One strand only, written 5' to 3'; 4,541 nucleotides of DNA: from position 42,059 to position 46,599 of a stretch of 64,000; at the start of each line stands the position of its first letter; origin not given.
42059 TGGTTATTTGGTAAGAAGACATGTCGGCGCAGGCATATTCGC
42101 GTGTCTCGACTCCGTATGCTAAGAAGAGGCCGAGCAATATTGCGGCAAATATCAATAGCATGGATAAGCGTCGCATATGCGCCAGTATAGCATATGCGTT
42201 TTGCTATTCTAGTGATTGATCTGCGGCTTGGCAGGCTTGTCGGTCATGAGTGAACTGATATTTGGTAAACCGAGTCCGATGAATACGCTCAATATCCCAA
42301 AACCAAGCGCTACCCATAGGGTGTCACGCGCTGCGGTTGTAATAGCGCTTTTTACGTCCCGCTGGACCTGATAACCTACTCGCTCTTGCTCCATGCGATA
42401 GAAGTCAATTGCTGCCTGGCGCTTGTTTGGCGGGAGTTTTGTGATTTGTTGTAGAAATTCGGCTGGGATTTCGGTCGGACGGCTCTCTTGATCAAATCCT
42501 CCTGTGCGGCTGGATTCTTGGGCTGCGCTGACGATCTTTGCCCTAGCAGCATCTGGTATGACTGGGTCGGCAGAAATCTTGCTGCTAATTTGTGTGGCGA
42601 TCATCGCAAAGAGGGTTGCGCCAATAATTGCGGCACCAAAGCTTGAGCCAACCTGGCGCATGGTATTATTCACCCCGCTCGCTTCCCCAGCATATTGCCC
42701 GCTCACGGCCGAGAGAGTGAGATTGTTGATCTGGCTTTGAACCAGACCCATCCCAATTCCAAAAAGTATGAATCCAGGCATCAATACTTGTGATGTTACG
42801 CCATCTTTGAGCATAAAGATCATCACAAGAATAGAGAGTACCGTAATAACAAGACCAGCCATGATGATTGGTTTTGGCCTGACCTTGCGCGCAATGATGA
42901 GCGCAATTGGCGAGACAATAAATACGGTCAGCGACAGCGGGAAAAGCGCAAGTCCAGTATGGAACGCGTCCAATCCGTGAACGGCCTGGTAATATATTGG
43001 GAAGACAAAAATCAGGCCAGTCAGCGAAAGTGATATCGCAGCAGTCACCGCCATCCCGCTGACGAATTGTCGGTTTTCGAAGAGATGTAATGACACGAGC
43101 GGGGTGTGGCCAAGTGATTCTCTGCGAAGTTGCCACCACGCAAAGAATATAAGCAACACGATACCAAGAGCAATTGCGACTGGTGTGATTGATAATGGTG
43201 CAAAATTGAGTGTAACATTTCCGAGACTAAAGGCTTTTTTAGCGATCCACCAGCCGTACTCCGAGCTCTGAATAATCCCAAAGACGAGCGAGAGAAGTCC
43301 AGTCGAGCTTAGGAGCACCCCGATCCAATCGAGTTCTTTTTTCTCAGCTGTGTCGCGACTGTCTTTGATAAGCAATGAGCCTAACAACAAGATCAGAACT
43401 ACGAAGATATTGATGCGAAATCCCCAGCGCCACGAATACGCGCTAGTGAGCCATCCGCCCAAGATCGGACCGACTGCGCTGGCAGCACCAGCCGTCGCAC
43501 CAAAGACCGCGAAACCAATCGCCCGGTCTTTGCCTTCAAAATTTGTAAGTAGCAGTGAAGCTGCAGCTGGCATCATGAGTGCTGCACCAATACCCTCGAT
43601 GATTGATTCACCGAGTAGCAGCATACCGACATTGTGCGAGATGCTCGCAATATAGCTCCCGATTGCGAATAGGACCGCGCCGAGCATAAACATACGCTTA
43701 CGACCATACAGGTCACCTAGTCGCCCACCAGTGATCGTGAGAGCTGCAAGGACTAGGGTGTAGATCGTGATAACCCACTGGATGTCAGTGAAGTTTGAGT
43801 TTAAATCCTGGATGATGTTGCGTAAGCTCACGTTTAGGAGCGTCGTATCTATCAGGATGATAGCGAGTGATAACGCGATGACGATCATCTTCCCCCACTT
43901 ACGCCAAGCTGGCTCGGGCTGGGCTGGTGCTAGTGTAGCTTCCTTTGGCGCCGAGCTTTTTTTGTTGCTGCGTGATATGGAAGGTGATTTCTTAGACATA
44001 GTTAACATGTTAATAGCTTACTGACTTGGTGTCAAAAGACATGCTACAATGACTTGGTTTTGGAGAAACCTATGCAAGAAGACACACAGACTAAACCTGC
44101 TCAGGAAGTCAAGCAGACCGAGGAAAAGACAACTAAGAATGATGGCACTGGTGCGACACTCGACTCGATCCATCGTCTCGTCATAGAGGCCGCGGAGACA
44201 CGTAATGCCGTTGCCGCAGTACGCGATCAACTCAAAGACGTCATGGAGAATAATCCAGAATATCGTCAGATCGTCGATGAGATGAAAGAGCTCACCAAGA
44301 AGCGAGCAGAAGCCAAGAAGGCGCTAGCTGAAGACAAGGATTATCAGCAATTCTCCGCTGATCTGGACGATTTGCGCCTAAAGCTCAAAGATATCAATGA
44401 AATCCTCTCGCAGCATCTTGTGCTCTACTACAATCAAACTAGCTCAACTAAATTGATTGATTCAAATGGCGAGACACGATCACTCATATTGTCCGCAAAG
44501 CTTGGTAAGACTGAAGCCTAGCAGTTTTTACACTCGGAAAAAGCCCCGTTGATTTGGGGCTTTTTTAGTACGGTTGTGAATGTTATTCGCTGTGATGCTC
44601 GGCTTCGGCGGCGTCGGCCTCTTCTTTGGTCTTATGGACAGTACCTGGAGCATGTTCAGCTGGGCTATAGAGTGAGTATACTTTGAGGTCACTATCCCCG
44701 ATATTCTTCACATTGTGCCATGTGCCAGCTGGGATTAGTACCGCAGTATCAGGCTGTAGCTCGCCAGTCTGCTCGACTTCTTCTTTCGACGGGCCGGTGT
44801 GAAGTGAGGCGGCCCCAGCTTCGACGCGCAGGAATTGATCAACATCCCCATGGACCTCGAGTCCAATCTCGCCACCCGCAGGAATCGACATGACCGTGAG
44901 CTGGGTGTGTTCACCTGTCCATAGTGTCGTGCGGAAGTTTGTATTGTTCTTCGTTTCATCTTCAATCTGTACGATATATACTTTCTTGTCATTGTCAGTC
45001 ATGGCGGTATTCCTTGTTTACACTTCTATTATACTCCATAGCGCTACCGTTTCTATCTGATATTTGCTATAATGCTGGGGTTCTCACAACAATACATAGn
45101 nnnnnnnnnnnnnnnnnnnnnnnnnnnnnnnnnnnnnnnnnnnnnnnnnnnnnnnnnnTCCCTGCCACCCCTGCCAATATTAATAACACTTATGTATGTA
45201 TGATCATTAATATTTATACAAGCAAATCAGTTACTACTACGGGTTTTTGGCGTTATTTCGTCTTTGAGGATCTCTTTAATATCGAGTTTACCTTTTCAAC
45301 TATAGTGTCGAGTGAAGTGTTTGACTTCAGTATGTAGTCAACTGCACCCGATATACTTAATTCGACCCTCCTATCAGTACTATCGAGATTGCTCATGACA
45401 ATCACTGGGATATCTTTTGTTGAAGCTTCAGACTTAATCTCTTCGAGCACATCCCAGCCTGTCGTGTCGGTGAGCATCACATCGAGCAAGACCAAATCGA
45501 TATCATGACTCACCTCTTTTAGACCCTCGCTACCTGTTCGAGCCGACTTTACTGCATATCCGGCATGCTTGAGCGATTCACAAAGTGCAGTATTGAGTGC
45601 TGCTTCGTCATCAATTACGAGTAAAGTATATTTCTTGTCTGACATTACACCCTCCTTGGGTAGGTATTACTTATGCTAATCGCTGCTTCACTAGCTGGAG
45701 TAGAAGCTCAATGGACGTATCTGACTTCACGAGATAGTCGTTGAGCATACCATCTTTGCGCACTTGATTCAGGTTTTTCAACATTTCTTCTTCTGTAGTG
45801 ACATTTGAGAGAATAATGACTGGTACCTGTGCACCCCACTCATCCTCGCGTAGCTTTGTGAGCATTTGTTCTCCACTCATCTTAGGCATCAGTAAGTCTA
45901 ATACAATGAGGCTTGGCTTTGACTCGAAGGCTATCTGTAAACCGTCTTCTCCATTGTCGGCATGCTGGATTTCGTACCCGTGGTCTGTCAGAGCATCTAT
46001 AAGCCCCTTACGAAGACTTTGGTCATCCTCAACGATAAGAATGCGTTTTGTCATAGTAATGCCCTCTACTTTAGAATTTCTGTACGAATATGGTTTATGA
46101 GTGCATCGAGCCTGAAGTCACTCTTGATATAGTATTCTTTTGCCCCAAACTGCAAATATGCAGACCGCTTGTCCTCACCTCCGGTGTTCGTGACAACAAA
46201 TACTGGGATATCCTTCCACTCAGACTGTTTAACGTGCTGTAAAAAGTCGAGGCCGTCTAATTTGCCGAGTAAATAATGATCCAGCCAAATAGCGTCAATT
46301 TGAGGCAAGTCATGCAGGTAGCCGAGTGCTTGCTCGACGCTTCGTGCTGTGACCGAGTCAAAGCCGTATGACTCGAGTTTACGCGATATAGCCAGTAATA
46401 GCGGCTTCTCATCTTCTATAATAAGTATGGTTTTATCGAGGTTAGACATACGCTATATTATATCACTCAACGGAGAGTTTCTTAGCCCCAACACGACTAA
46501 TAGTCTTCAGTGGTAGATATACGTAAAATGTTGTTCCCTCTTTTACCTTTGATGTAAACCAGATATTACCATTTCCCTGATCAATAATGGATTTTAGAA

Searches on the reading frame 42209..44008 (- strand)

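Call 38: search_protein_families(library=pfam, proteins=[window:42209-44008:-], max_evalue=0.0001)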
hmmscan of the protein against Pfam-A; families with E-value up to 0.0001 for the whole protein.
window:42209-44008:- (599 aa): 3 families
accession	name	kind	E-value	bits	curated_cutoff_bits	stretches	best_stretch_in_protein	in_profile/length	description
PF07690.21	MFS_1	-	1.5e-51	175.8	33.4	1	45-459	2-347/347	Major Facilitator Superfamily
PF05977.19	MFS_3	-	1e-06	27.9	27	1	66-210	37-185/524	Transmembrane secretion effector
PF00083.30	Sugar_tr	-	8e-05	22.1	22.3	0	73-217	45-194/452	Sugar (and other) transporter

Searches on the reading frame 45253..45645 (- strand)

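Call 78: search_protein_families(library=pfam, proteins=[window:45253-45645:-], max_evalue=0.0001)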
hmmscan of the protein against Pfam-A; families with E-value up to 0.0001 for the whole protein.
window:45253-45645:- (130 aa): 1 family
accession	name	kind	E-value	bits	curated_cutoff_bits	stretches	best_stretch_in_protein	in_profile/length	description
PF00072.30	Response_reg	-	6.6e-19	68.6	30.2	1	9-119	2-110/111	Response regulator receiver domain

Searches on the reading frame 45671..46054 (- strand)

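Call 78: search_protein_families(library=pfam, proteins=[window:45671-46054:-], max_evalue=0.0001)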
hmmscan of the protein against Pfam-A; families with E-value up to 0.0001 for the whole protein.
window:45671-46054:- (127 aa): 1 family
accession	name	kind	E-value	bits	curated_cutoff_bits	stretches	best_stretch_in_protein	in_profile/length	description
PF00072.30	Response_reg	-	1.6e-20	73.7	30.2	1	5-112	1-101/111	Response regulator receiver domain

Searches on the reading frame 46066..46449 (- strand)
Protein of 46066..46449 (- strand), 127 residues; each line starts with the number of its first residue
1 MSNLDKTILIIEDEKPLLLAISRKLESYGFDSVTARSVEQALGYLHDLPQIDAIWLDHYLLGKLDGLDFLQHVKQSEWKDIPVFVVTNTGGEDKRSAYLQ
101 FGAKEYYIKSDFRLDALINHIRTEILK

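Call 78: search_protein_families(library=pfam, proteins=[window:46066-46449:-], max_evalue=0.0001)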
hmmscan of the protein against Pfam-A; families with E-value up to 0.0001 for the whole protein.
window:46066-46449:- (127 aa): 2 families
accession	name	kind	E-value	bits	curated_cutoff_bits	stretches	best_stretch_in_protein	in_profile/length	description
PF00072.30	Response_reg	-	2.9e-14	53.6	30.2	1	8-121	1-110/111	Response regulator receiver domain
PF20274.4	cREC_REC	-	2.5e-05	25.3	27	1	9-87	3-73/88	Cyclic-phosphate processing Receiver domain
